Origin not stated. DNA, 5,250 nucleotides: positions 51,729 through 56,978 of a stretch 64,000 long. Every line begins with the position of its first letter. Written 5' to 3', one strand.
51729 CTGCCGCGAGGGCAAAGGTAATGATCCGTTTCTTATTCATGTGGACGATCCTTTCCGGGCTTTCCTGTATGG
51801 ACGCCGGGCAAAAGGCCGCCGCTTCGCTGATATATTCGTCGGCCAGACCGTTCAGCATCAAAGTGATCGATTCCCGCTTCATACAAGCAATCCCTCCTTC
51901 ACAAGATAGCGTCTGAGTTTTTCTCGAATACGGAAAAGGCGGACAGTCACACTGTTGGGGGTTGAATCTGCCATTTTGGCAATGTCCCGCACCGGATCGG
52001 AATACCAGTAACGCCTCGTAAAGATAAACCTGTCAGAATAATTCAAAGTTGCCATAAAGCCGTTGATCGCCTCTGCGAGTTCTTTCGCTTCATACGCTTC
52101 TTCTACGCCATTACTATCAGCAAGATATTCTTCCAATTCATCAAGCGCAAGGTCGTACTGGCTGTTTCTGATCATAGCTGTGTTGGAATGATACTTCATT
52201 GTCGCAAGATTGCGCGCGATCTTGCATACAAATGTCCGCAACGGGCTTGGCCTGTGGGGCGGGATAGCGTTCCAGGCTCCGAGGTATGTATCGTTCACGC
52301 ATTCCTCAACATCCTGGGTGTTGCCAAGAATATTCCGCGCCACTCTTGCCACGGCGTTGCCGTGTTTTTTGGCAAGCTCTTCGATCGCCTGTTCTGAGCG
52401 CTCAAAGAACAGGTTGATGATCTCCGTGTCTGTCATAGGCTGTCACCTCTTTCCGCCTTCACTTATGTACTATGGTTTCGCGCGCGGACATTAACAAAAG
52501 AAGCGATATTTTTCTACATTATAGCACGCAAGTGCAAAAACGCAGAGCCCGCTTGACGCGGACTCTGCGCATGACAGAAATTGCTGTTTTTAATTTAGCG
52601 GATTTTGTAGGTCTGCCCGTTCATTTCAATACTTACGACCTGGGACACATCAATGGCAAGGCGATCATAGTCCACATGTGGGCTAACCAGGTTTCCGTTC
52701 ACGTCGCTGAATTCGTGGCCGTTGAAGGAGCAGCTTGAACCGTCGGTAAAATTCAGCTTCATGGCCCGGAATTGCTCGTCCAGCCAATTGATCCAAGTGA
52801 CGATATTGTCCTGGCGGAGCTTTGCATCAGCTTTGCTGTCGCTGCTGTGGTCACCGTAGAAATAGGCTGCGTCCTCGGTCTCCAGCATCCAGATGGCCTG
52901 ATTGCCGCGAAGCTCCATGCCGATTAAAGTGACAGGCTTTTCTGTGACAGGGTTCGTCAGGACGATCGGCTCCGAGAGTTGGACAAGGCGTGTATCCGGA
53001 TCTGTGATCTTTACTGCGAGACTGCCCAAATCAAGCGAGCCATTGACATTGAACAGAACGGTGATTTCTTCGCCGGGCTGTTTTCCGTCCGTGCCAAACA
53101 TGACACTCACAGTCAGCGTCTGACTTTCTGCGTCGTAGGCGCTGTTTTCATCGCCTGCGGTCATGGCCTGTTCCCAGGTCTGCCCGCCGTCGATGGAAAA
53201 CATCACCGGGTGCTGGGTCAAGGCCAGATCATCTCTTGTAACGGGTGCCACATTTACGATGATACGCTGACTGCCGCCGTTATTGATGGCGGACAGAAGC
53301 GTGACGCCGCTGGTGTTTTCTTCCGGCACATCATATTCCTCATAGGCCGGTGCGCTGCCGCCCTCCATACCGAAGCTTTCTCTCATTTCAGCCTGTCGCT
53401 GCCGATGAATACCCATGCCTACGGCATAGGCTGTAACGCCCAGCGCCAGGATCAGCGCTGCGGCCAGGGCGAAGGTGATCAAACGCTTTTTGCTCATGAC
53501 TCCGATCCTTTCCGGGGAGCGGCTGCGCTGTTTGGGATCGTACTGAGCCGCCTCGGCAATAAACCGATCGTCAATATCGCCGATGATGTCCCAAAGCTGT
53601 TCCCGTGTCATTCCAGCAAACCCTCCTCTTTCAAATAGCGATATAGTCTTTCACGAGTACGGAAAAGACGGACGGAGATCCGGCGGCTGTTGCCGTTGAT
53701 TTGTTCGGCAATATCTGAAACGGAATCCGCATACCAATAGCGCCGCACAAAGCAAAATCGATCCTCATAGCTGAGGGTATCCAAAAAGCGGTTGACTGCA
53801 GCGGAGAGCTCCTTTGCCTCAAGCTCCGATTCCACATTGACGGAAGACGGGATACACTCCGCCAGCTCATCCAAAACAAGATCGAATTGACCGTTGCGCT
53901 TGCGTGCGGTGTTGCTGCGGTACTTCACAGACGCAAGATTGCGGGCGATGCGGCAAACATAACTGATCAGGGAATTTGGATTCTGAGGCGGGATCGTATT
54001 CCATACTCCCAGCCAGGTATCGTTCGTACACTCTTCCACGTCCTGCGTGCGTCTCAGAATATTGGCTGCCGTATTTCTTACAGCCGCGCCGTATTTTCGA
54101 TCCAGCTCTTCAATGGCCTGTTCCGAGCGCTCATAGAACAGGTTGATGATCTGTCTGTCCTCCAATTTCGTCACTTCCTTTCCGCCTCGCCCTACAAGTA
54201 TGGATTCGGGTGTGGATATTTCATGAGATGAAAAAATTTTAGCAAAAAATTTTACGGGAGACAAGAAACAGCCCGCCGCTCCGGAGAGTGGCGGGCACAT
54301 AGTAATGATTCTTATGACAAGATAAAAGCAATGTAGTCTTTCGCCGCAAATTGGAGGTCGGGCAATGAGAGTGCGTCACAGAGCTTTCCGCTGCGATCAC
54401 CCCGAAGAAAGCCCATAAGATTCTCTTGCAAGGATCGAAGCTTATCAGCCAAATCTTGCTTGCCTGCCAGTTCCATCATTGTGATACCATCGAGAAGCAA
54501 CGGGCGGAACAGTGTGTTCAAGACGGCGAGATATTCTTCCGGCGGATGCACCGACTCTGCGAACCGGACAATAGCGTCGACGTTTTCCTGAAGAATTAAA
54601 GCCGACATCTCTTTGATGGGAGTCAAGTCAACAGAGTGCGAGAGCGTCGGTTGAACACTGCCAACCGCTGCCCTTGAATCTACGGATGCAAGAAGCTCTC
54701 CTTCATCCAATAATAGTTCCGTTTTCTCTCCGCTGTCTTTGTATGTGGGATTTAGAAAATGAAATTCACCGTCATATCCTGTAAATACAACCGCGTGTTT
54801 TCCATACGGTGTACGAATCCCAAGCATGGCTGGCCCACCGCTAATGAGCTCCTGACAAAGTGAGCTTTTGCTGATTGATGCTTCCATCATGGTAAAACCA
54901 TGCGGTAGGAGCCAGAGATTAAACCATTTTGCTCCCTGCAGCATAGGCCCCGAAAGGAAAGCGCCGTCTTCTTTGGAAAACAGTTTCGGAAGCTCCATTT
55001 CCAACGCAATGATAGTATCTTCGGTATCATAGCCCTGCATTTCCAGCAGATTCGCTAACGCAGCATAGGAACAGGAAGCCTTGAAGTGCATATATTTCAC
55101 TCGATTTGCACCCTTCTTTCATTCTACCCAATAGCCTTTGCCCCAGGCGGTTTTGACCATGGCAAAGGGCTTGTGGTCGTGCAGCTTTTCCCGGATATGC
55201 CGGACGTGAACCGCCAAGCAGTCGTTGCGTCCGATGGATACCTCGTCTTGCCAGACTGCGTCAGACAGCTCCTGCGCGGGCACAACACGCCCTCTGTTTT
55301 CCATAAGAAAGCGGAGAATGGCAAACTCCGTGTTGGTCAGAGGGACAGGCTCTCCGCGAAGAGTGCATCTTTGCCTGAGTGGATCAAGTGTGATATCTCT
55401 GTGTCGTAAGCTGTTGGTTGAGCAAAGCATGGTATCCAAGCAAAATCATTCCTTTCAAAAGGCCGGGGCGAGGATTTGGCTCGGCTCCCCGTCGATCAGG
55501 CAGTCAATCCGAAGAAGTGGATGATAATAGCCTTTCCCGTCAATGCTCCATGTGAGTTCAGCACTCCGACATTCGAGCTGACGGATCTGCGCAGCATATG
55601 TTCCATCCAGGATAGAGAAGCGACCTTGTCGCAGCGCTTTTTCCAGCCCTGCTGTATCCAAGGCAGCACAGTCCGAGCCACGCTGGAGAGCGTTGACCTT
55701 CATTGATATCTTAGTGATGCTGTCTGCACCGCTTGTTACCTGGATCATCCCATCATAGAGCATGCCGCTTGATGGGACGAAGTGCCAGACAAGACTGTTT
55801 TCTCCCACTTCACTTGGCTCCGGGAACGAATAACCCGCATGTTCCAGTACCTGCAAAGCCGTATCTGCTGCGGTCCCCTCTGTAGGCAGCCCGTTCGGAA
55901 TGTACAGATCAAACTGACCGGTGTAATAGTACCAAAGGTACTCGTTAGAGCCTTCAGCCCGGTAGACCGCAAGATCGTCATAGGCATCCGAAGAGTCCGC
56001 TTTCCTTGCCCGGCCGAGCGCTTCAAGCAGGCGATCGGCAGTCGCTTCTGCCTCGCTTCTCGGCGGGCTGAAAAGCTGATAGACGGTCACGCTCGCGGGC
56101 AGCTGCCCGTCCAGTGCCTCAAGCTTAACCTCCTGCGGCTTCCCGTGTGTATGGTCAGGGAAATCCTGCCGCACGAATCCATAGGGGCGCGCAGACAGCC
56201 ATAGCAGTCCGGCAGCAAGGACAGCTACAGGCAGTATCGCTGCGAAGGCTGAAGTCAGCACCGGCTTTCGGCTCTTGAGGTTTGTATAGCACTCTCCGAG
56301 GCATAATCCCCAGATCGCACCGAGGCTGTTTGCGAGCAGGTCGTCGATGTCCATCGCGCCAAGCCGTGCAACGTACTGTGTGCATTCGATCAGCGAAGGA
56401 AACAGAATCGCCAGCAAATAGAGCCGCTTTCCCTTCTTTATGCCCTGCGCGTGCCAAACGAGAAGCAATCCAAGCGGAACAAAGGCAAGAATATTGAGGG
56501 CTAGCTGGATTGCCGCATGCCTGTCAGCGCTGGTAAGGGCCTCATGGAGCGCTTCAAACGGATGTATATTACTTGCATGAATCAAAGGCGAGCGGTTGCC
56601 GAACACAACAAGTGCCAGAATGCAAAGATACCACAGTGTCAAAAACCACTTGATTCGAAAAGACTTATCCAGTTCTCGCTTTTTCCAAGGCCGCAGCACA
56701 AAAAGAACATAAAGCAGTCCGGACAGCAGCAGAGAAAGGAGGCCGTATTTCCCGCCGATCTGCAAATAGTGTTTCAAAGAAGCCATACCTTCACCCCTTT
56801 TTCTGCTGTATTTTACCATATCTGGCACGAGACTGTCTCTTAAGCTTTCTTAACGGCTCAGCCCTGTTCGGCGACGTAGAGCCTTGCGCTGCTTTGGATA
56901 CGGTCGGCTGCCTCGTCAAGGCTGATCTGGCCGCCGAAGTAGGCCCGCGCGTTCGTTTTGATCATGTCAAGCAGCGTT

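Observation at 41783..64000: Island-borne array of five sigma factor / membrane-partner pairs interleaved with orphan giant SBP-like lipoproteins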

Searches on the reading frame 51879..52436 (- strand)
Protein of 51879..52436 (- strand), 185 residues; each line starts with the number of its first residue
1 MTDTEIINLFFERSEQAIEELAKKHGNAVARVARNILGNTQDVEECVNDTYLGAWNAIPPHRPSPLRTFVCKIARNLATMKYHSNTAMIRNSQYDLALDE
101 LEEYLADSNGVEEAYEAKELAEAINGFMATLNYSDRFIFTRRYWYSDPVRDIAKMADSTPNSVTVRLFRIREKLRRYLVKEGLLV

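Call 4: search_protein_families(library=pfam, max_evalue=0.01, proteins=[window:51879-52436:-])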
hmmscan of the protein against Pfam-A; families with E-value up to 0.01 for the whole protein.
window:51879-52436:- (185 aa): 2 families
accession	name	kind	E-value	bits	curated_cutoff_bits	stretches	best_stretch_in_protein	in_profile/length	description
PF04542.20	Sigma70_r2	-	1e-11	44.9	24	1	21-82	1-65/71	Sigma-70 region 2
PF08281.18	Sigma70_r4_2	-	0.00028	20.9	25.7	1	128-174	8-54/54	Sigma-70, region 4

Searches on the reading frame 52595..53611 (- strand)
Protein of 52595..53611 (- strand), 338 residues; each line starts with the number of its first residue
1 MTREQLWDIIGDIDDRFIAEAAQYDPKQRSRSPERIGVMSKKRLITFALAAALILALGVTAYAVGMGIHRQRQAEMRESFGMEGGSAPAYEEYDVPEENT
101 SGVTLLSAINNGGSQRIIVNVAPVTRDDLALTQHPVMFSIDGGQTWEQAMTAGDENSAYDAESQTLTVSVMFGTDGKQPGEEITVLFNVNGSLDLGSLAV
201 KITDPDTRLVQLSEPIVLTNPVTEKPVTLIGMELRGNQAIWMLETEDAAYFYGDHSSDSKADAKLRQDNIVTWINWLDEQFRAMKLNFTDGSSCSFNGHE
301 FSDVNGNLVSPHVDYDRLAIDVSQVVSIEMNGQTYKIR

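Call 4: search_protein_families(library=pfam, max_evalue=0.01, proteins=[window:52595-53611:-])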
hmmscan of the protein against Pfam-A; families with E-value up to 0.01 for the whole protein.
window:52595-53611:- (338 aa): 0 families

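Call 21: find_homologous_proteins(query=window:52595-53611:-, max_evalue=0.001)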
Query window:52595-53611:- (338 aa): 126 proteins with E <= 0.001 among 2963 candidates; the best 120 are listed.
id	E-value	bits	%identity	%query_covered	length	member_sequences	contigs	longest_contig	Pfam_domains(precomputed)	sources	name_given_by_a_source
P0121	4.6e-214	727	96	100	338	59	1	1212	-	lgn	-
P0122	9.3e-213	723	96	100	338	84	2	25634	-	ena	-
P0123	1.7e-204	696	91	100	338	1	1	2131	-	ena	-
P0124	8.5e-204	694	91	100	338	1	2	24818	-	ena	-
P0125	2.7e-203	692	91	100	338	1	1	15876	-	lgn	-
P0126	1.1e-202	690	90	100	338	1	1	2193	-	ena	-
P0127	1.6e-202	690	90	100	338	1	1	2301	-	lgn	-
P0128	7.5e-202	687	89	100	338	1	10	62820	-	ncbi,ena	-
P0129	1.9e-201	686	89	100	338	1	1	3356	-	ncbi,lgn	-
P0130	3.6e-201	685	89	100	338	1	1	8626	-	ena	-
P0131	1.6e-200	683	89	100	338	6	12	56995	-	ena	-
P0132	1.2e-199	680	88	100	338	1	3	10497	-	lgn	-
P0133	2.0e-198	676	88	100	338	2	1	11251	-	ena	-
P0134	8.9e-187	638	86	100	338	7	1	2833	-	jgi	-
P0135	1.4e-186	637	84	100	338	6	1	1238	-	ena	-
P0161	6.4e-28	116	98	19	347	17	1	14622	PF13786.13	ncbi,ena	-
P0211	1.2e-12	66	64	20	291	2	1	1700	PF13786.13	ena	-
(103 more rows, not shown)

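Call 42: predict_structure(alignment_id=A2)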
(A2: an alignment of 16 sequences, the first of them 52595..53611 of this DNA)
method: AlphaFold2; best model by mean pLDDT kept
length: 338 residues; sequences in the alignment: 16
mean_pLDDT: 81.6   pTM: 0.71
mean pLDDT of the five models: 81.6, 81.2, 79.0, 78.1, 78.0
residues with pLDDT >= 90: 173; 70-90: 90; 50-70: 35; < 50: 40
segments of 3 or more residues with pLDDT < 50: 1-4, 6-8, 12-14, 26-43, 58-64
pLDDT, mean of each block of 10 residues (from residue 1): 46 50 48 43 52 54 65 83 74 85 92 92 90 88 84 78 91 90 92 88 92 92 96 93 95 92 95 94 92 88 94 90 92 85
secondary structure, 60 per line:
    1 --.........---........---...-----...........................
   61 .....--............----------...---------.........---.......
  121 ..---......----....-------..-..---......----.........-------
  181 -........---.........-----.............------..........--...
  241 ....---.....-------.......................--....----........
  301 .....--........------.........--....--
elements in order: H3-11 H15-22 H34-65 H68-79 E90-92 E102-110 E114-122 H126-131 E136-139 H155-158 E165-173 E182-189 E193-201 E207-219 E226-235 E238-244 H248-252 H260-282 E285-288 E293-305 E308-315 E325-330 E333-336

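Call 47: fold_search(model_id=the predicted structure, library=pdb)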
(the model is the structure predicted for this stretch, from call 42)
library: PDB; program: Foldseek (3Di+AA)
matches with E <= 10: 1393; with E <= 0.001: 1
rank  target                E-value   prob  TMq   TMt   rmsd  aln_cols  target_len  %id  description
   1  3fbq                  5.5e-04  1.00  0.30  0.34   9.0       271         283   10  The crystal structure of the conserved domain protein from Bacillus anthracis (released 2008-12-23)
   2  5f7u_A                7.0e-03  0.57  0.17  0.06  20.4       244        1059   10  Cycloalternan-forming enzyme from Listeria monocytogenes in complex with pentasaccharide substrate (released 2016-09-21)
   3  9j6x_C                9.2e-03  0.89  0.20  0.10  14.7       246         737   12  Cryo-EM structure of the rice isoamylase ISA1-ISA2 heterocomplex (released 2025-05-28)
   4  7qfa_B                1.3e-02  0.99  0.20  0.44   5.5       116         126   14  Monoclinic crystal structure of PTG CBM21 in complex with beta-cyclodextrin (released 2022-11-02)
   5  2r4r_H                1.4e-02  0.51  0.18  0.25  17.4       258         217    8  Crystal structure of the human beta2 adrenoceptor (released 2007-11-06)
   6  9gfg_C                1.4e-02  0.30  0.14  0.21  15.6       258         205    9  BCR Fab from the subset 1 chronic lymphocytic leukaemia case P3129 (released 2025-08-20)
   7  3bz4_B                2.0e-02  0.57  0.19  0.29  15.9       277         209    7  Crystal structure of Fab F22-4 in complex with a Shigella flexneri 2a O-Ag decasaccharide (released 2008-07-01)
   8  1eer_B                2.4e-02  0.51  0.17  0.25  15.8       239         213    5  CRYSTAL STRUCTURE OF HUMAN ERYTHROPOIETIN COMPLEXED TO ITS RECEPTOR AT 1.9 ANGSTROMS (released 1999-10-01)
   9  9loc_B                2.4e-02  0.44  0.19  0.26  15.2       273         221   11  Cryo-EM structure of human FcRL5 bound to IgG-Fc (released 2025-11-26)
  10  2agj_H                2.7e-02  0.28  0.16  0.22  17.4       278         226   10  Crystal Structure of a glycosylated Fab from an IgM cryoglobulin with properties of a natural proteolytic antibody (released 2006-05-02)
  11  5kvg_H                2.9e-02  0.33  0.18  0.25  17.4       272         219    8  Zika specific antibody, ZV-67, bound to ZIKA envelope DIII (released 2016-08-03)
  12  3qeu_D                2.9e-02  0.13  0.12  0.17  18.6       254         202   12  The crystal structure of TCR DMF5 (released 2011-07-06)
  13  6grq_A                3.2e-02  0.44  0.18  0.12  15.3       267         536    9  Paired immunoglobulin-like receptor B (PirB) or Leukocyte immunoglobulin-like receptor subfamily B member 3 (LILRB3) f (released 2019-02-06)
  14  5wux_C                3.2e-02  0.30  0.17  0.24  17.1       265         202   10  TNFalpha-certolizumab Fab (released 2017-06-07)
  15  2j6e_H                3.2e-02  0.23  0.15  0.21  15.5       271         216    7  Crystal Structure of an Autoimmune Complex between a Human IgM Rheumatoid Factor and IgG1 Fc reveals a Novel Fc Epitop (released 2007-04-10)
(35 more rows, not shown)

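Call 48: search_solved_structures(query=A2, max_evalue=10)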
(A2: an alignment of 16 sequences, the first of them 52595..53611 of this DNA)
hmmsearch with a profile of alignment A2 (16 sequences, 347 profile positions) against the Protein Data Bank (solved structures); distinct sequences matched with E-value up to 10: 1.
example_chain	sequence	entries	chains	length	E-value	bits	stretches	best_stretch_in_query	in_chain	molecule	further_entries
9k82_A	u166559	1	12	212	0.13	14.3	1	34-65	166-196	Fiber-n5-Zn1-HEHE-917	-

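Call 55: search_protein_families(library=pfam, max_evalue=0.1, proteins=[P0161, P0211])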
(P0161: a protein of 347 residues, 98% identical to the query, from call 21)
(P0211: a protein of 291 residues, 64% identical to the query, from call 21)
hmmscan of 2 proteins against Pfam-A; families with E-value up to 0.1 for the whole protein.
P0161 (347 aa): 3 families
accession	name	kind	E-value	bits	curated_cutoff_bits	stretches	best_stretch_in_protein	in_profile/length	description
PF13786.12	DUF4179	-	4.9e-08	33.7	30.1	1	40-131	2-92/94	Domain of unknown function (DUF4179)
PF23710.1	DUF7155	-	0.01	16.4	27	1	47-118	14-79/90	Family of unknown function (DUF7155)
PF25397.1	DUF7887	-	0.012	15.7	24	0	272-297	11-35/63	Domain of unknown function (DUF7887)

P0211 (291 aa): 2 families
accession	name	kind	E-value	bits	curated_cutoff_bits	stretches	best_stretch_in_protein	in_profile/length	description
PF13786.12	DUF4179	-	2.3e-06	28.4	30.1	1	40-147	2-92/94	Domain of unknown function (DUF4179)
PF08846.15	DUF1816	-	0.045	14.2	27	0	148-193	13-56/65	Domain of unknown function (DUF1816)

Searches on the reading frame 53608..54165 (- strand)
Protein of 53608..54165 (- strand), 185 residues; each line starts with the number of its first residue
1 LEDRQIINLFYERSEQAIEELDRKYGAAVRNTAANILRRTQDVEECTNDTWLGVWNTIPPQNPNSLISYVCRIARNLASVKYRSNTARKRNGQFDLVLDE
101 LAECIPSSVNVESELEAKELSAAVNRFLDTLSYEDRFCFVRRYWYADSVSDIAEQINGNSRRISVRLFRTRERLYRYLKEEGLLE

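Call 4: search_protein_families(library=pfam, max_evalue=0.01, proteins=[window:53608-54165:-])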
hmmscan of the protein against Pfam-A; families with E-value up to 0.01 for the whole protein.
window:53608-54165:- (185 aa): 3 families
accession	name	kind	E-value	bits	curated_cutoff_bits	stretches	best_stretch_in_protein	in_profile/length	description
PF04542.20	Sigma70_r2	-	3.3e-09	36.8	24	1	23-86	3-69/71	Sigma-70 region 2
PF08281.18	Sigma70_r4_2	-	2e-05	24.6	25.7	1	123-174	3-54/54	Sigma-70, region 4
PF04545.22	Sigma70_r4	-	0.00087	19.2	24.1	1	128-175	2-49/50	Sigma-70, region 4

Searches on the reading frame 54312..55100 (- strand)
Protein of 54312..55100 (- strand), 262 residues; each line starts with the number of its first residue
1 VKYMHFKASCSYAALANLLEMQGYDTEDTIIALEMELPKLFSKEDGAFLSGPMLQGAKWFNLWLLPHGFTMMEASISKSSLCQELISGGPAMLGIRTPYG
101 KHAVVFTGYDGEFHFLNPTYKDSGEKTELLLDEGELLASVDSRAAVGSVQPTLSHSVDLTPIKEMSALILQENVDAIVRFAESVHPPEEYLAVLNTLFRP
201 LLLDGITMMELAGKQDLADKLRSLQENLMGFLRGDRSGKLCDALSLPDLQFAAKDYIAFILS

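Call 5: search_protein_families(library=pfam, max_evalue=0.01, proteins=[window:54312-55100:-])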
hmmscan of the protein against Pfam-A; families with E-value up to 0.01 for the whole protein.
window:54312-55100:- (262 aa): 1 family
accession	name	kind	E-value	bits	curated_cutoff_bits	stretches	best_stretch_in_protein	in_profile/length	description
PF13529.12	Peptidase_C39_2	-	0.001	20.1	24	1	8-111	14-132/143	Peptidase_C39 like family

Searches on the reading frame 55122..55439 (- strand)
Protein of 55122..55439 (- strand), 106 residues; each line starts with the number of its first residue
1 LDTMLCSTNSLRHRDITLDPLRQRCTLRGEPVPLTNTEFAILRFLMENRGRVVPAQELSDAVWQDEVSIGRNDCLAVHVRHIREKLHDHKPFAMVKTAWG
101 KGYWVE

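Call 55: search_protein_families(library=pfam, max_evalue=0.1, proteins=[window:55122-55439:-])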
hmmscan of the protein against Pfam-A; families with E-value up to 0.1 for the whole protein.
window:55122-55439:- (106 aa): 2 families
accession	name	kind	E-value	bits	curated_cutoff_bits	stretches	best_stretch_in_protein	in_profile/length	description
PF00486.34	Trans_reg_C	-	2.1e-20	73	26.2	1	29-103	1-75/77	Transcriptional regulatory protein, C terminal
PF08279.18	HTH_11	-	0.063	13.6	25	0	38-60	2-23/55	HTH domain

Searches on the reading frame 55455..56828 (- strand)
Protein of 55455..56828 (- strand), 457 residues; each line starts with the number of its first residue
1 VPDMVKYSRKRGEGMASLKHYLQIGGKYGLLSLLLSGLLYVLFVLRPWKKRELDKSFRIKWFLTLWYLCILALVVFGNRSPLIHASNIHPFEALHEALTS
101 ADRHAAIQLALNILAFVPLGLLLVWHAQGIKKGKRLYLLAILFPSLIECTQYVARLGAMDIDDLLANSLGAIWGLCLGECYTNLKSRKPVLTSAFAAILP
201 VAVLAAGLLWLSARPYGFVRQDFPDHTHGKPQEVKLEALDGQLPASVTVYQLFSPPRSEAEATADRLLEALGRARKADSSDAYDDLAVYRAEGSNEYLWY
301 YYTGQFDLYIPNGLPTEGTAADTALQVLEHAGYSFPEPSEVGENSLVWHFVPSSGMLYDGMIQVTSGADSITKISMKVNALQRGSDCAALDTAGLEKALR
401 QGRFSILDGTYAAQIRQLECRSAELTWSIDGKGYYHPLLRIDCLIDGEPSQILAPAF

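Call 5: search_protein_families(library=pfam, max_evalue=0.01, proteins=[window:55455-56828:-])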
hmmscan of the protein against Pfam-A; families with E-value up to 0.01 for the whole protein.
window:55455-56828:- (457 aa): 1 family
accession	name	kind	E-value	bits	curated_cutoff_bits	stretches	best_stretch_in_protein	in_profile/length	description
PF04892.17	VanZ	-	3.9e-16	60.3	30.1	1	67-177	4-121/126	VanZ like family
